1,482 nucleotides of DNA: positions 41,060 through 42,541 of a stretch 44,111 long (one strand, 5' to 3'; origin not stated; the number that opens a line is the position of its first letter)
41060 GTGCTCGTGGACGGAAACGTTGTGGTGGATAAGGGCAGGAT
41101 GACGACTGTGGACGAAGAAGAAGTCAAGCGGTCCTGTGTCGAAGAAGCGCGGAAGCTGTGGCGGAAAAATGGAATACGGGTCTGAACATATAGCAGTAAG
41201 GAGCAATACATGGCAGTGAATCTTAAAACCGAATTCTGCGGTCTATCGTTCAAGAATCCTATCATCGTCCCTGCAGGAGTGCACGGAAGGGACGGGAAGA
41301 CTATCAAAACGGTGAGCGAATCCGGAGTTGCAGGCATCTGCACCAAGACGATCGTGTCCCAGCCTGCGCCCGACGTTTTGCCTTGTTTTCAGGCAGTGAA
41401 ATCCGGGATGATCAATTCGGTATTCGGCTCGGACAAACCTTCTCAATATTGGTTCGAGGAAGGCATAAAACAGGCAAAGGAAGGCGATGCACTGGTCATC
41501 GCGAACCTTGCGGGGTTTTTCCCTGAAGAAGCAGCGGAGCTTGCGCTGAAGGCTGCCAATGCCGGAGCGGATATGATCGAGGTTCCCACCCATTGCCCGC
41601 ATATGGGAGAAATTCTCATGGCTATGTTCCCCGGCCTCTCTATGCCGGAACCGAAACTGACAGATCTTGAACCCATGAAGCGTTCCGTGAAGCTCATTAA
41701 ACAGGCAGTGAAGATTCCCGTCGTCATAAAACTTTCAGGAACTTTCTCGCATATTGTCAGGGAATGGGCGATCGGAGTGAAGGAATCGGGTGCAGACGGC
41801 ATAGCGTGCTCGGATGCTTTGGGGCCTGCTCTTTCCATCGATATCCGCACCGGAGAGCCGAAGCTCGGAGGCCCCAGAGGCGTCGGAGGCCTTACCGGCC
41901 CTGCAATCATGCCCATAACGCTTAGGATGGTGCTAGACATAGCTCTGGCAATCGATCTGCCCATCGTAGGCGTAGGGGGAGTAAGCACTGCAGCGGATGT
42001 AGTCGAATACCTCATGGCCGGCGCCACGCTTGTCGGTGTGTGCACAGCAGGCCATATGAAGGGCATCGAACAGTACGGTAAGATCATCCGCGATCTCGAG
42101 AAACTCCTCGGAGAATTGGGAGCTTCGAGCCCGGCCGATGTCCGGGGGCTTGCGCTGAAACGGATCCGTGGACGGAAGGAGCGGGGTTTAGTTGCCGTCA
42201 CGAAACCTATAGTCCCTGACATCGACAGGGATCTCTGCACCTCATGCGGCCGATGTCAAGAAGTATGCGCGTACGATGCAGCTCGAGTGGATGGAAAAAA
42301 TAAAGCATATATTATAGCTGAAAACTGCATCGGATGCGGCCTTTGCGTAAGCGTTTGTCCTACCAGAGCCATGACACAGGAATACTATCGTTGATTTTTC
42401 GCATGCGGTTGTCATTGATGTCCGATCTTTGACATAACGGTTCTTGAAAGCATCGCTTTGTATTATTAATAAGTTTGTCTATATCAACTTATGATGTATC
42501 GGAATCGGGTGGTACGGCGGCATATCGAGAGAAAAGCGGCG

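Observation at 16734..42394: A 25.6-kb, 20-gene single-strand island joins ring-opening, carbamoyl-phosphate and Mo/W redox enzymes to a complete Grd-type selenoprotein reductase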

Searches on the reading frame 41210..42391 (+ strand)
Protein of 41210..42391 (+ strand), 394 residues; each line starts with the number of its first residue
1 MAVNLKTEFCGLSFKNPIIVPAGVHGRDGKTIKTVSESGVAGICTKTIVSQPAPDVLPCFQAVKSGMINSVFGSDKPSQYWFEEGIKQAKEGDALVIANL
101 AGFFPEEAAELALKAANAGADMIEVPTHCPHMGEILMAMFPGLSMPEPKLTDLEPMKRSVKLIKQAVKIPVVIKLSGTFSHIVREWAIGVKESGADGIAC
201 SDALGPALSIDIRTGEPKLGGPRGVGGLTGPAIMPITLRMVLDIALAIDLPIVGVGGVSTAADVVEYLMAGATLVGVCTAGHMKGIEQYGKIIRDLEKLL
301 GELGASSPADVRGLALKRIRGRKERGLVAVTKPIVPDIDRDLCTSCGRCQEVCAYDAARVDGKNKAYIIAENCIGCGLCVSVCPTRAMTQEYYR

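Call 7: search_protein_families(library=pfam, proteins=[window:41210-42391:+])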
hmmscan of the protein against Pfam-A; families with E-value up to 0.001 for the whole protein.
window:41210-42391:+ (394 aa): 14 families
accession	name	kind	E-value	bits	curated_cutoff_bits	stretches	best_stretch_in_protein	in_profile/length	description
PF01180.27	DHO_dh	-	2.4e-34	119.3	27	1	5-300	2-291/291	Dihydroorotate dehydrogenase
PF00037.32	Fer4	-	2e-13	50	21.1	2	367-388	2-23/24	4Fe-4S binding domain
PF12837.12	Fer4_6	-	5.5e-12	45.5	25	2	335-357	1-23/24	4Fe-4S binding domain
PF14697.11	Fer4_21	-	6.7e-12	45.8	35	1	338-387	3-56/59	4Fe-4S dicluster domain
PF12838.12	Fer4_7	-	4.9e-11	43.4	27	1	343-387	2-52/52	4Fe-4S dicluster domain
PF12797.12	Fer4_2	-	5.8e-11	42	24.5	2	367-385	4-22/22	4Fe-4S binding domain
PF13237.11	Fer4_10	-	5.8e-09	36.2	25.5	1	338-384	4-53/53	4Fe-4S dicluster domain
PF13183.11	Fer4_8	-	2.7e-08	34.6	27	0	370-388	2-20/68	4Fe-4S dicluster domain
PF13187.11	Fer4_9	-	5.7e-08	33.1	27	1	343-388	2-52/52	4Fe-4S dicluster domain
PF12800.12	Fer4_4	-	3.7e-07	30.4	24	1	371-385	2-16/17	4Fe-4S binding domain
PF13484.11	Fer4_16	-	6.3e-07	30.5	30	0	372-391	1-20/66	4Fe-4S double cluster binding domain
PF25160.1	LdpA_Fe-S-bd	-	1e-06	28.9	27.6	1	366-392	21-47/49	LdpA Fe-S cluster-binding domain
PF12798.12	Fer4_3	-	3.8e-06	27.7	27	0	373-387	1-15/15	4Fe-4S binding domain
PF17179.9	Fer4_22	-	0.00025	22.3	27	0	333-354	71-92/95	4Fe-4S dicluster domain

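Call 9: search_protein_families(library=ncbifam, proteins=[window:41210-42391:+], max_evalue=0.00001)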
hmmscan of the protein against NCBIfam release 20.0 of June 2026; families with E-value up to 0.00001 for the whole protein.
window:41210-42391:+ (394 aa): 42 families (the best 25 are shown)
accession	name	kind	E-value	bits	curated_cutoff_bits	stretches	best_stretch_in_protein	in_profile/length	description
NF005574.0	PRK07259.1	equivalog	1.6e-55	188.1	269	1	3-315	3-302/304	dihydroorotate dehydrogenase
TIGR01037.2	pyrD_sub1_fam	subfamily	7.7e-55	186.1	270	1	5-315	1-299/300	dihydroorotate dehydrogenase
NF006183.0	PRK08318.1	equivalog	1.7e-54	185.2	335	1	4-387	3-394/422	NAD-dependent dihydropyrimidine dehydrogenase subunit PreA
NF041011.1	dihydoor_dh_Arch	equivalog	9.2e-37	126.7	330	1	9-316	3-288/289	dihydroorotate dehydrogenase PyrD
NF002702.0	PRK02506.1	equivalog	9.5e-27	93.9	301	1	3-313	2-307/313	dihydroorotate oxidase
NF005741.0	PRK07565.1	subfamily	3.5e-23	82.2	303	1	92-314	101-305/335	dihydroorotate dehydrogenase-like protein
NF003652.0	PRK05286.2-5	equivalog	7e-14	51.8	267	1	163-301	209-345/353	quinone-dependent dihydroorotate dehydrogenase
NF003645.0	PRK05286.1-2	equivalog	3.9e-12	45.7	366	1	222-317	259-356/359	quinone-dependent dihydroorotate dehydrogenase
TIGR01036.1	pyrD_sub2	equivalog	2.3e-11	43.1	200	1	166-310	208-349/356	dihydroorotate dehydrogenase (quinone)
NF040770.1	hetero_SS_HdrA2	exception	4.7e-11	41.5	1100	1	331-392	567-627/777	CoB-CoM heterodisulfide reductase HdrA2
NF003648.0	PRK05286.2-1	equivalog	1e-09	37.7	433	1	150-313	190-353/360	quinone-dependent dihydroorotate dehydrogenase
TIGR01944.1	rnfB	subfamily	2.3e-09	37.1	68.7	1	332-389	104-161/190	RnfABCDGE type electron transport complex subunit B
NF003651.0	PRK05286.2-4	equivalog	3.3e-09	35.8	448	1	249-312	309-372/377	quinone-dependent dihydroorotate dehydrogenase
NF003644.0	PRK05286.1-1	equivalog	6.3e-09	35.4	418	0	225-293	263-333/336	quinone-dependent dihydroorotate dehydrogenase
NF058577.1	FdxA_fam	equivalog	1.6e-08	34.6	65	0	366-390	2-26/52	4Fe-4S ferredoxin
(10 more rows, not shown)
